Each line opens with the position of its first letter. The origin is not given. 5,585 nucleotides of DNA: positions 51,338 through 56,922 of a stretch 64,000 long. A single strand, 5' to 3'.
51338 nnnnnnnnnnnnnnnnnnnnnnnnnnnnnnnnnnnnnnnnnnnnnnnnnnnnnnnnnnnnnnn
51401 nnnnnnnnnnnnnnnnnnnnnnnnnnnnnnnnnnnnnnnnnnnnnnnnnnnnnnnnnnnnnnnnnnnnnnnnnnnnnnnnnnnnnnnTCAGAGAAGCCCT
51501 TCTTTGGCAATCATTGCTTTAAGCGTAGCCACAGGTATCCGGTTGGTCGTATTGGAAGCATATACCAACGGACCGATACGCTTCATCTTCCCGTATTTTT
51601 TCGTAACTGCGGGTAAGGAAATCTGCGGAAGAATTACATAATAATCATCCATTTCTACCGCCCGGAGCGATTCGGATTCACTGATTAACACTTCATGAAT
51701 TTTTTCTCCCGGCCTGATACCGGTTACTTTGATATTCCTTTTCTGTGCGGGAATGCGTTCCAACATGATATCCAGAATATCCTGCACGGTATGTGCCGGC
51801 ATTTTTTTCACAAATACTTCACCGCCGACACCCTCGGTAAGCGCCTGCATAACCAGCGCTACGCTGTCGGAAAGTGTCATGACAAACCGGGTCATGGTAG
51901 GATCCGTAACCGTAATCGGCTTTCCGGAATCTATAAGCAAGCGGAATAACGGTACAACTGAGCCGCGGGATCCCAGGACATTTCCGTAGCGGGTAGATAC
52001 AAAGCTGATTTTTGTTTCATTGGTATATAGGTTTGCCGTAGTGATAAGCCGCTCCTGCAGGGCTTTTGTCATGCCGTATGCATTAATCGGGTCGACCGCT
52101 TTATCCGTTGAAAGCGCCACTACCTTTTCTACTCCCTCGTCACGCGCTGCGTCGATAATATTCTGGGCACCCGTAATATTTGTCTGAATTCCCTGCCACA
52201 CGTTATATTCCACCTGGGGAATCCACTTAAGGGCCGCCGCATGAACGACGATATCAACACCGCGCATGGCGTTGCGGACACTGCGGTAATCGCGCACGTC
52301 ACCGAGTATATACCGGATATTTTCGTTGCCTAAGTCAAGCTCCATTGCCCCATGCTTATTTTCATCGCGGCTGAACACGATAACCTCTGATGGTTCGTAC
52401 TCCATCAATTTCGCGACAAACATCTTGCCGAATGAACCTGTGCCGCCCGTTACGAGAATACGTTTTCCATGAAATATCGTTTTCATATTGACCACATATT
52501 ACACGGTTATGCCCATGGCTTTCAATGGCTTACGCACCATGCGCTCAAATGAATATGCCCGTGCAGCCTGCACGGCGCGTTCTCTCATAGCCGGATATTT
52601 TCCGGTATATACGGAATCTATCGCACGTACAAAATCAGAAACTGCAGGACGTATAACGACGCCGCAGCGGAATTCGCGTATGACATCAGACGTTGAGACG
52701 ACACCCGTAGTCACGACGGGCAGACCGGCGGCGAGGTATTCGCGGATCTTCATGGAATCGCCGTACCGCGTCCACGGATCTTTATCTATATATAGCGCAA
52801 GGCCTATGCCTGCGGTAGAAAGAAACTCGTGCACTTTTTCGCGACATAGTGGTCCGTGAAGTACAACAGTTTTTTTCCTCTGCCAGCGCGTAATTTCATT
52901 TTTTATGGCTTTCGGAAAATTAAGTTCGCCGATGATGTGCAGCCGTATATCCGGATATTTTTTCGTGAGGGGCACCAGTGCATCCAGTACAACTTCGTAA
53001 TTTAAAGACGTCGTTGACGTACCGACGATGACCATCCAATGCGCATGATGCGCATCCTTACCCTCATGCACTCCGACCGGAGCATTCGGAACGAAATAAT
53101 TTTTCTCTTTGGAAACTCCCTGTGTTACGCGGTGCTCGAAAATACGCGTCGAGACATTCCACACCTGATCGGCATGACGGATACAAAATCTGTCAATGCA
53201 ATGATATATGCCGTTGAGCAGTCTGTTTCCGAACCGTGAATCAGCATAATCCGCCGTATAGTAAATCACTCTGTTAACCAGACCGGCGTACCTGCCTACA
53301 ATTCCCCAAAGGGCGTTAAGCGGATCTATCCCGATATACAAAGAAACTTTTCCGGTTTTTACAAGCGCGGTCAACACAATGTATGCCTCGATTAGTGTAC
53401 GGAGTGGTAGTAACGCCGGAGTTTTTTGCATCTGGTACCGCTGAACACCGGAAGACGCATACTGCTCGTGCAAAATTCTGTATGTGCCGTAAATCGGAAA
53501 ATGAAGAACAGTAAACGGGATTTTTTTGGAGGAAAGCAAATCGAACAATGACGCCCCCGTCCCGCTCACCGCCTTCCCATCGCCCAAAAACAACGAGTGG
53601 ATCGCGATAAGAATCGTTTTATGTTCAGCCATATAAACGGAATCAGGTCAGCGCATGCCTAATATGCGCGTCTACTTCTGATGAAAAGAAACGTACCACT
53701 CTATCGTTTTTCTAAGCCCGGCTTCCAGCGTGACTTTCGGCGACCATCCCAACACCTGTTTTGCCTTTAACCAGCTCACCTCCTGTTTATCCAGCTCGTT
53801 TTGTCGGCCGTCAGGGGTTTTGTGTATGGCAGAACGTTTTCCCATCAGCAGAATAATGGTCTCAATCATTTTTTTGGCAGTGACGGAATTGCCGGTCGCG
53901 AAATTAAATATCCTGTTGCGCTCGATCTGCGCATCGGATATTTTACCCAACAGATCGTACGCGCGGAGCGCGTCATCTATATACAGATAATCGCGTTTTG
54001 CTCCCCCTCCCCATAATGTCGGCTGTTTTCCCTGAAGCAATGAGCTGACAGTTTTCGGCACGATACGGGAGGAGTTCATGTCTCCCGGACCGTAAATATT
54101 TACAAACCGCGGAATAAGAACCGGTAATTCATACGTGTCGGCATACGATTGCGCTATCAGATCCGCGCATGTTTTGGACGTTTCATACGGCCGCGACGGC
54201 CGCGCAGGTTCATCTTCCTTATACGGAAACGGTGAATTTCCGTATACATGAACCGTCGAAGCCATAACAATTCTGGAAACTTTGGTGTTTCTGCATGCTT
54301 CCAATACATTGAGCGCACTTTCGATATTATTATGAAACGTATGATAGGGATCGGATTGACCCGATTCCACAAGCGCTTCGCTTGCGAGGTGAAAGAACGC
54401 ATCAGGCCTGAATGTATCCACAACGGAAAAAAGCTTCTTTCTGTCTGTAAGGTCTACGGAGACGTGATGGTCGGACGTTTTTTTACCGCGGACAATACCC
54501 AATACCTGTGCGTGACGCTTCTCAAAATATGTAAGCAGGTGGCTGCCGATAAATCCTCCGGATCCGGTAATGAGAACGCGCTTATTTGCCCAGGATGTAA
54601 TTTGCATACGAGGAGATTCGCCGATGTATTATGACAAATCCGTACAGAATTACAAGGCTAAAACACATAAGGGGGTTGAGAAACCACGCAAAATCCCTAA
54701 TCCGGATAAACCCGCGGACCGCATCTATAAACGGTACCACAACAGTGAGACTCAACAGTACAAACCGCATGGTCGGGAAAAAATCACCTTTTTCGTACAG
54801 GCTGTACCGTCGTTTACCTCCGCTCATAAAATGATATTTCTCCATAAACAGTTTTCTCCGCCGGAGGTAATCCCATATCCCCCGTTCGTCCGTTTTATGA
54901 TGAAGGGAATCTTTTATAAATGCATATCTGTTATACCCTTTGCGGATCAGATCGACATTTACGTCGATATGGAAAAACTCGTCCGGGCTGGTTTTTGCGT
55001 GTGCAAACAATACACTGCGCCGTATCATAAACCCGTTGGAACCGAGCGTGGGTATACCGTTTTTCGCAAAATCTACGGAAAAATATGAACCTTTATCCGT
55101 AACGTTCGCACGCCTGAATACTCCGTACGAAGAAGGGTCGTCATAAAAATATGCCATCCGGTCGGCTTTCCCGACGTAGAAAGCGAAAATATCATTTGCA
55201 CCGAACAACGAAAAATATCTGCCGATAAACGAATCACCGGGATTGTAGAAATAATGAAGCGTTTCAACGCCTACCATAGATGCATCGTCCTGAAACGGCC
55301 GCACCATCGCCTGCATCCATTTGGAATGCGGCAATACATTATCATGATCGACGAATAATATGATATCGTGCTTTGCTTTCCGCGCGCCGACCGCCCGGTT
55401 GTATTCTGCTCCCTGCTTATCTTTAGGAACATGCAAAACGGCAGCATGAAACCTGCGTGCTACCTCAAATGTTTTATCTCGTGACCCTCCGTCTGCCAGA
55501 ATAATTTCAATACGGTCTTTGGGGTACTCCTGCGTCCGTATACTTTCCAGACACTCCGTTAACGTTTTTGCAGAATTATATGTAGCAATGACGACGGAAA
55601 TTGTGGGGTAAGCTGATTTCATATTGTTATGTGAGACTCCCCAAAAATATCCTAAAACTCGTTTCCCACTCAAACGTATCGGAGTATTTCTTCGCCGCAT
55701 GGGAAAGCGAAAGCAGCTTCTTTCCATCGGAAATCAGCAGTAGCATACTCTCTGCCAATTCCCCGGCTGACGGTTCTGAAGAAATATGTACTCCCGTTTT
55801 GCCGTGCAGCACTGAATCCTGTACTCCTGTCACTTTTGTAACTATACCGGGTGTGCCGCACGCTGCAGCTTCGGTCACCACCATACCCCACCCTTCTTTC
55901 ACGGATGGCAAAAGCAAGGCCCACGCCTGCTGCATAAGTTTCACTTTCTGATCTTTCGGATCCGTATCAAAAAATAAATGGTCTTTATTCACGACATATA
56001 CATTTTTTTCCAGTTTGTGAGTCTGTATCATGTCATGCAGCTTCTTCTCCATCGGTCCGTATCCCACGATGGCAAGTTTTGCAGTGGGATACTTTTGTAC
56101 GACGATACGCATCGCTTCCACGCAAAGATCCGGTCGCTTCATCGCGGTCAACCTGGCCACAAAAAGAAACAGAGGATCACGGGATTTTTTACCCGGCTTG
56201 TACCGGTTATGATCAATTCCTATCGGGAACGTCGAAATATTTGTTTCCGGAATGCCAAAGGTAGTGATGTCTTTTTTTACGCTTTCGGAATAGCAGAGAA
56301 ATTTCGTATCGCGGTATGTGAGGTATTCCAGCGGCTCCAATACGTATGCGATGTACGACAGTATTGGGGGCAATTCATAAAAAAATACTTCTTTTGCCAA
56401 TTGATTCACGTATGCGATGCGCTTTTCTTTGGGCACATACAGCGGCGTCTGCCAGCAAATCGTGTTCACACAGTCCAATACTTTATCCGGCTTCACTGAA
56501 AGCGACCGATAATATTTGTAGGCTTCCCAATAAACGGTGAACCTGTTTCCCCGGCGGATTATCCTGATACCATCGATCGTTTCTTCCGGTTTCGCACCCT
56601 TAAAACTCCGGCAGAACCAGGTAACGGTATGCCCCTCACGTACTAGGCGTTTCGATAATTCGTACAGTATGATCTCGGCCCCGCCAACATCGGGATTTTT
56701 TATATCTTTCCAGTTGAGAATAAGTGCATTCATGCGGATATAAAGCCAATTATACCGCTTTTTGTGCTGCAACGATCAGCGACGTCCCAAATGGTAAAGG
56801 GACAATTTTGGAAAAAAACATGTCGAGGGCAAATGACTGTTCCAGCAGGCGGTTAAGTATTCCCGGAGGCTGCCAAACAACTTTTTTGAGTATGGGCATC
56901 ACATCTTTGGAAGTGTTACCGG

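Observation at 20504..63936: About 43 kb single-strand supercluster combining a Wzx/Wzy-type pathway with a polyprenyl-phosphate-sugar/GT-C pathway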

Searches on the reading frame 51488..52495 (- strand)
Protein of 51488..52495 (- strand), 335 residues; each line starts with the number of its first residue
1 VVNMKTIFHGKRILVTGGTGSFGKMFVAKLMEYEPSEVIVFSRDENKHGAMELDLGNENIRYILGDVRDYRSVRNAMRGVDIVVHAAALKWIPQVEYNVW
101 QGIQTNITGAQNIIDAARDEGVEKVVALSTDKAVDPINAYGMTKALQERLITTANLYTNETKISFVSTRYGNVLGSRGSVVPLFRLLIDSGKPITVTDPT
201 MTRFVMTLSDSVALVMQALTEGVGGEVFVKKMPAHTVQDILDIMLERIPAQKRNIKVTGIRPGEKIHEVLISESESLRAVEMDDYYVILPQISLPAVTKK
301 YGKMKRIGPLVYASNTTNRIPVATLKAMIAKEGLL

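Call 4: search_protein_families(library=pfam, proteins=[window:51488-52495:-], max_evalue=0.001)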
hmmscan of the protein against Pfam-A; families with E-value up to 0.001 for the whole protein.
window:51488-52495:- (335 aa): 11 families
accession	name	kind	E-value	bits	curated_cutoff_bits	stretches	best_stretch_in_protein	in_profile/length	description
PF02719.21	Polysacc_synt_2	-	1.1e-99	333.8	20.2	1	13-288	1-291/293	Polysaccharide biosynthesis protein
PF01370.27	Epimerase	-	1.2e-23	84.3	20.9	1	13-228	1-237/240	NAD dependent epimerase/dehydratase family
PF01073.25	3Beta_HSD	-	3.5e-17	62.8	22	1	14-136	1-122/280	3-beta hydroxysteroid dehydrogenase/isomerase family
PF13460.12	NAD_binding_10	-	6.1e-15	56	27.2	1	17-137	1-105/184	NAD(P)H-binding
PF16363.11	GDP_Man_Dehyd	-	4.4e-14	53.1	27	1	14-258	1-280/332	GDP-mannose 4,6 dehydratase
PF05368.20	NmrA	-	1.8e-10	41.3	27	1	11-131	3-108/298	NmrA-like family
PF04321.23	RmlD_sub_bind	-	7.1e-10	38.9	27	1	12-172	2-157/287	RmlD substrate binding domain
PF07993.18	NAD_binding_4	-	6.8e-09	35.7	20.1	1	15-134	1-140/258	Male sterility protein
PF00106.31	adh_short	-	1.4e-07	31.6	26.6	1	11-168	1-177/195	short chain dehydrogenase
PF08659.16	KR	-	6.1e-06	26.7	22.6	1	13-129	3-135/180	KR domain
PF03435.24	Sacchrp_dh_NADP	-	0.00015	22.5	25.1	1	13-87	1-76/129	Saccharopine dehydrogenase NADP binding domain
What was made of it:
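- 51488..52486 (-): PseB/FnlA-like UDP-GlcNAc 4,6-dehydratase (called as 332 aa). Polysacc_synt_2, 334 bits (call 4).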

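Call 43: search_protein_families(library=ncbifam, proteins=[window:51488-52495:-], max_evalue=1e-10)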
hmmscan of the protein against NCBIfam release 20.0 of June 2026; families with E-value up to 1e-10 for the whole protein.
window:51488-52495:- (335 aa): 11 families
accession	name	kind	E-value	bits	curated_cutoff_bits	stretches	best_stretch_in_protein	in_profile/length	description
TIGR03589.1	PseB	equivalog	1e-105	353.3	407.75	1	8-300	2-291/324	UDP-N-acetylglucosamine 4,6-dehydratase (inverting)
TIGR04130.1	FnlA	equivalog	1.8e-89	299.9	730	1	7-331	1-327/337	UDP-N-acetylglucosamine 4,6-dehydratase/5-epimerase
TIGR04180.1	EDH_00030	hypoth_equivalog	2.5e-19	69.4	475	1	13-132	1-123/297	NAD-dependent 4,6-dehydratase LegB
TIGR01181.1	dTDP_gluc_dehyt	equivalog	5.5e-15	55.2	365.1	1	12-265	1-278/321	dTDP-glucose 4,6-dehydratase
NF041293.1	G6PDh_Azf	equivalog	1.3e-14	54.3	400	1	12-135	4-120/252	NAD-dependent glucose-6-phosphate dehydrogenase Azf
TIGR03466.1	HpnA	hypoth_equivalog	1.5e-14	53.7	367.65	1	12-133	2-116/327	hopanoid-associated sugar epimerase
NF042422.1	oxyalk_red_OleD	equivalog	7e-14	51.9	580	1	12-132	2-112/329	2-alkyl-3-oxoalkanoate reductase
NF042423.1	oxyalk_red_Shew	equivalog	4.7e-13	48.9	580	1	11-131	9-119/331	2-alkyl-3-oxoalkanoate reductase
TIGR01179.1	galE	equivalog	6.5e-13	48.2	262.3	1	12-177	1-180/332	UDP-glucose 4-epimerase GalE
NF052578.1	StrlDmthSdmBMthl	equivalog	1.4e-12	48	600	1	13-139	3-121/328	sterol demethylase protein SdmB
TIGR02622.1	CDP_4_6_dhtase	equivalog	2.7e-11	43.2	278.45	0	7-135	1-134/352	CDP-glucose 4,6-dehydratase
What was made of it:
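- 51488..52486 (-): TIGR03589 PseB 353 bits, below its 408 cut-off (call 43).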

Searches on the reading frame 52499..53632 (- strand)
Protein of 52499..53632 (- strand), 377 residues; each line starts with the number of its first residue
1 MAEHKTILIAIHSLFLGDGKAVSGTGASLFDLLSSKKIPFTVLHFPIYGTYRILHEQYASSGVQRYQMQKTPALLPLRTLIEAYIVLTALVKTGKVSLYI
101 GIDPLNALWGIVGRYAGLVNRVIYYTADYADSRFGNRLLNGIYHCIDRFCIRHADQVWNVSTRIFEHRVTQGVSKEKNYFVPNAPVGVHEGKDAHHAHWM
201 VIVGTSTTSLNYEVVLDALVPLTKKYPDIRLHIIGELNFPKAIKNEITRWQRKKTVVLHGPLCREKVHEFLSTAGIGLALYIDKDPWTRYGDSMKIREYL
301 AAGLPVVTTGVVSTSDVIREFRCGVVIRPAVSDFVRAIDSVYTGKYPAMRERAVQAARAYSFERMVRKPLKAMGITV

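Call 4: search_protein_families(library=pfam, proteins=[window:52499-53632:-], max_evalue=0.001)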
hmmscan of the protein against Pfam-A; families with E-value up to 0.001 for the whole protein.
window:52499-53632:- (377 aa): 3 families
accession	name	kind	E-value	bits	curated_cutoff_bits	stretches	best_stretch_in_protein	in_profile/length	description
PF00534.26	Glycos_transf_1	-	1.6e-13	51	26.4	1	201-358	19-170/172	Glycosyl transferases group 1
PF13692.12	Glyco_trans_1_4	-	4.9e-13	50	27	1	201-342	5-140/142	Glycosyl transferases group 1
PF13524.12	Glyco_trans_1_2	-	1.7e-06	28.5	25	1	221-359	8-127/144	Glycosyl transferase-like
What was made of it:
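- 52499..53632 (-): GT4 (377 aa). Call 4.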

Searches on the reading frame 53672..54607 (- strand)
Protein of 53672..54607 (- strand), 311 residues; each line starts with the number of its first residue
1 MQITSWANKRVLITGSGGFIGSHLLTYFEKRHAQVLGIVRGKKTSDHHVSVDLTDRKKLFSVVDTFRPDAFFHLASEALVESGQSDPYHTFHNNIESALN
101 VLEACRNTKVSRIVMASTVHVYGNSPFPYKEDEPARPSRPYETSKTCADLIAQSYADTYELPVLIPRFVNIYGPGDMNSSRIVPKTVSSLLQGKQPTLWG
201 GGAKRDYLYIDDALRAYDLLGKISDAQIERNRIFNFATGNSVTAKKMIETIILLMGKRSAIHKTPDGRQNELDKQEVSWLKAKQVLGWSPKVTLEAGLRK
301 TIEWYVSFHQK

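Call 3: search_protein_families(library=pfam, proteins=[window:53672-54607:-], max_evalue=0.001)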
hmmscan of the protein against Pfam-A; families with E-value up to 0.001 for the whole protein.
window:53672-54607:- (311 aa): 7 families
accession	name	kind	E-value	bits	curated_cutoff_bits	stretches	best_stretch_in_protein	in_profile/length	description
PF01370.27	Epimerase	-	3.2e-53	181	20.9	1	11-223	1-227/240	NAD dependent epimerase/dehydratase family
PF16363.11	GDP_Man_Dehyd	-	6.7e-47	161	27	1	12-301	1-332/332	GDP-mannose 4,6 dehydratase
PF04321.23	RmlD_sub_bind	-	8.3e-15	55.1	27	1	10-174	2-154/287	RmlD substrate binding domain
PF02719.21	Polysacc_synt_2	-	9e-15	55.1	20.2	1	11-260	1-252/293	Polysaccharide biosynthesis protein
PF01073.25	3Beta_HSD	-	9.2e-10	38.4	22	1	12-183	1-193/280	3-beta hydroxysteroid dehydrogenase/isomerase family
PF07993.18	NAD_binding_4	-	2.1e-08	34.1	20.1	1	87-192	104-231/258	Male sterility protein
PF13460.12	NAD_binding_10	-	7.4e-06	26.4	27.2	1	15-154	1-134/184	NAD(P)H-binding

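Call 43: search_protein_families(library=ncbifam, proteins=[window:53672-54607:-], max_evalue=1e-10)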
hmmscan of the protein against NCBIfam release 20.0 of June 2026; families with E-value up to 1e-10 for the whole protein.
window:53672-54607:- (311 aa): 19 families
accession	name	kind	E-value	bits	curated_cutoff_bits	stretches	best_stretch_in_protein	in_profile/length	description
TIGR01181.1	dTDP_gluc_dehyt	equivalog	8.8e-48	163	365.1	1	10-307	1-313/321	dTDP-glucose 4,6-dehydratase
TIGR02622.1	CDP_4_6_dhtase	equivalog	8.2e-44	150.2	278.45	1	6-308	2-333/352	CDP-glucose 4,6-dehydratase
TIGR04180.1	EDH_00030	hypoth_equivalog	5.7e-35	120.8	475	1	11-291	1-295/297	NAD-dependent 4,6-dehydratase LegB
TIGR01179.1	galE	equivalog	1.1e-33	116.5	262.3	1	10-309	1-329/332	UDP-glucose 4-epimerase GalE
NF007582.0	PRK10217.1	equivalog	1.4e-27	96.8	698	1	9-307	2-333/355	dTDP-glucose 4,6-dehydratase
NF011728.1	PRK15181.1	equivalog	3.2e-26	92.1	760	1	7-309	14-341/348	Vi polysaccharide biosynthesis UDP-N-acetylglucosaminuronic acid C-4 epimerase TviC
NF007490.0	PRK10084.1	subfamily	4.5e-26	91.7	649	1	12-308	4-337/361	dTDP-glucose 4,6-dehydratase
TIGR02197.1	heptose_epim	equivalog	3.6e-24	85.5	274.6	1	11-306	1-314/316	ADP-glyceromanno-heptose 6-epimerase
NF047922.1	GDPFucSynFcl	equivalog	2.9e-19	69.7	500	1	8-308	2-304/308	GDP-L-fucose synthase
NF042422.1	oxyalk_red_OleD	equivalog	9.3e-19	67.9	580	1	10-255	2-250/329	2-alkyl-3-oxoalkanoate reductase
TIGR01472.1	gmd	equivalog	7e-18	64.9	415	1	52-258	62-271/342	GDP-mannose 4,6-dehydratase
NF042423.1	oxyalk_red_Shew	equivalog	6e-17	61.7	580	1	8-252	8-254/331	2-alkyl-3-oxoalkanoate reductase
TIGR01214.1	rmlD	equivalog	1.8e-15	56.8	224.05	1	10-173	1-152/285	dTDP-4-dehydrorhamnose reductase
TIGR03466.1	HpnA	hypoth_equivalog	2.6e-15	56.1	367.65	1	10-179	2-178/327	hopanoid-associated sugar epimerase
NF007956.0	PRK10675.1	subfamily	5.2e-15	55.4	394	1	10-154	2-162/338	UDP-glucose 4-epimerase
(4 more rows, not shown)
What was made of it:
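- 53672..54607 (-): SDR nucleotide-sugar enzyme (311 aa). Calls 3, 43.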

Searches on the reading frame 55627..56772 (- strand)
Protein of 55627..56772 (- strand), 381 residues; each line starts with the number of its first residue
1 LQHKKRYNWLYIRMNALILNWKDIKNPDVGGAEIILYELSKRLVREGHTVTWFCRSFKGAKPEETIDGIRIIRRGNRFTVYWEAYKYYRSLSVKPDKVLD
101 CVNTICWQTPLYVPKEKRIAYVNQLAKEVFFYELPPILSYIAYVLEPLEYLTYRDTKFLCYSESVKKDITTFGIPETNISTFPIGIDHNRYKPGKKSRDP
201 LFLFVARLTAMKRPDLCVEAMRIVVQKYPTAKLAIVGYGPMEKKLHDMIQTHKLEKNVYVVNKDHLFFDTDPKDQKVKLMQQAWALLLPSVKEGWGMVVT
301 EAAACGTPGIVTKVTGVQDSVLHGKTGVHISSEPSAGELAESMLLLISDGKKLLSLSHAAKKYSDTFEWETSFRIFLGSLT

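Call 3: search_protein_families(library=pfam, proteins=[window:55627-56772:-], max_evalue=0.001)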
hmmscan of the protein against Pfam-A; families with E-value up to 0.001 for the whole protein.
window:55627-56772:- (381 aa): 5 families
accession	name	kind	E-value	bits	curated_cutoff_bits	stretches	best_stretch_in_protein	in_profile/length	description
PF00534.26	Glycos_transf_1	-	1e-36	126.5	26.4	1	188-362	4-171/172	Glycosyl transferases group 1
PF13692.12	Glyco_trans_1_4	-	2.1e-24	86.8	27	1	200-349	2-142/142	Glycosyl transferases group 1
PF13439.12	Glyco_transf_4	-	3.7e-13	50.3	28.5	1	29-190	1-170/170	Glycosyltransferase Family 4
PF20706.3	GT4-conflict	-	1.5e-12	47.6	26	1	180-319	175-318/385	Family 4 Glycosyltransferase in conflict systems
PF13579.12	Glyco_trans_4_4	-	0.00094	20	29.7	0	30-74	1-45/158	Glycosyl transferase 4-like domain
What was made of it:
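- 55627..56733 (-): GT4 (called as 368 aa). Glycos_transf_1, 126 bits (call 3).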
